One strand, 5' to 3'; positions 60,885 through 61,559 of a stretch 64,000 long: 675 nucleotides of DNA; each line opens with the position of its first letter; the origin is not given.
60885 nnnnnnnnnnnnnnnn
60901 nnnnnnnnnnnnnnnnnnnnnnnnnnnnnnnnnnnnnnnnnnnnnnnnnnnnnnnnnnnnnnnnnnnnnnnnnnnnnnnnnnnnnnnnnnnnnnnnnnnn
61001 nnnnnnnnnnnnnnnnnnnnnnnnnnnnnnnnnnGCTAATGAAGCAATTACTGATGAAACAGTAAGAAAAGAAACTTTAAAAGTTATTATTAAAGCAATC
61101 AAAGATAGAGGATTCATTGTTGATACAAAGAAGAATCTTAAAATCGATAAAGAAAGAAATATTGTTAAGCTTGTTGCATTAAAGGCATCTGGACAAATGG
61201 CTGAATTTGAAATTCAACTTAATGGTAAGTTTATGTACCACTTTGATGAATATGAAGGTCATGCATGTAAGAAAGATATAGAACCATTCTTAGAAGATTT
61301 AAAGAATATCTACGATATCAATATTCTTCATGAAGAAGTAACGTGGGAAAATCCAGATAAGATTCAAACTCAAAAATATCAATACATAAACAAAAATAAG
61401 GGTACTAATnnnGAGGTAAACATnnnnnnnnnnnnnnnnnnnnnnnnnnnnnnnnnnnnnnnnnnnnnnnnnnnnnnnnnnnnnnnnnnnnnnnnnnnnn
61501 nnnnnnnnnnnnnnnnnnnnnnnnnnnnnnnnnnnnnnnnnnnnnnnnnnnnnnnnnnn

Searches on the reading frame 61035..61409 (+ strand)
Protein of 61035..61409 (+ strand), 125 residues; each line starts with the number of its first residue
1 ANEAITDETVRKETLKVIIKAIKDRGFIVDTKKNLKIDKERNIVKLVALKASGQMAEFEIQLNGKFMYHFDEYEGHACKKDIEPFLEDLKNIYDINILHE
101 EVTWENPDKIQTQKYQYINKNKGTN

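Call 71: find_homologous_proteins(query=A6, max_evalue=0.001)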
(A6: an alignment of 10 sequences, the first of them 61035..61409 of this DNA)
Query A6 (10 sequences) (125 aa, profile of the alignment): 45 proteins with E <= 0.001 among 654 candidates.
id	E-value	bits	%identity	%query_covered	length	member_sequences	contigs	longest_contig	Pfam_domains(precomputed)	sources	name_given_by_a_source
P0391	5.3e-57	209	99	100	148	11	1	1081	-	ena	-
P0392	9.1e-57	208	99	100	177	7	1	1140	-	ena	-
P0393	1.1e-56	208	99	100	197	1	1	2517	-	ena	-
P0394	5.6e-56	206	92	95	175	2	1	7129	-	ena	-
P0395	1.4e-54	201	77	98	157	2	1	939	-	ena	-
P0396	6.8e-54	199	89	98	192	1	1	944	-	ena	-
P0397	4.2e-53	196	85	100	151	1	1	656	-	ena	-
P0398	4.8e-49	183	53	96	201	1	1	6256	-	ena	-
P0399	8.4e-49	182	56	98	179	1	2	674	-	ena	-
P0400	8.5e-49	182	54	98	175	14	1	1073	-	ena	-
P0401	9.0e-49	182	55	98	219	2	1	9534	-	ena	-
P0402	1.2e-48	182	56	98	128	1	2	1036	-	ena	-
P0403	1.6e-48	181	57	98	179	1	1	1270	-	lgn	-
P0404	5.6e-48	180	55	98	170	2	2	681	-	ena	-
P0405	9.6e-48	179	55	98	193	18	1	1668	-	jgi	jgi:hypothetical protein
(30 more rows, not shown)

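Call 77: predict_structure(alignment_id=A7)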
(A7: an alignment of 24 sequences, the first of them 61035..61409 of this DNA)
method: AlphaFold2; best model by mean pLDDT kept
length: 125 residues; sequences in the alignment: 24
mean_pLDDT: 67.6   pTM: 0.55
mean pLDDT of the five models: 67.6, 64.3, 63.2, 61.2, 59.8
residues with pLDDT >= 90: 0; 70-90: 70; 50-70: 32; < 50: 23
segments of 3 or more residues with pLDDT < 50: 1-5, 109-125
pLDDT, mean of each block of 10 residues (from residue 1): 53 78 82 79 83 81 74 69 74 62 52 38 36
secondary structure, 60 per line:
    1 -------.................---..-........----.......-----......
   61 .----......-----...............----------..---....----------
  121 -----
elements in order: H8-24 H31-34 E35-38 E43-49 E55-61 E66-71 H77-91 H107-110
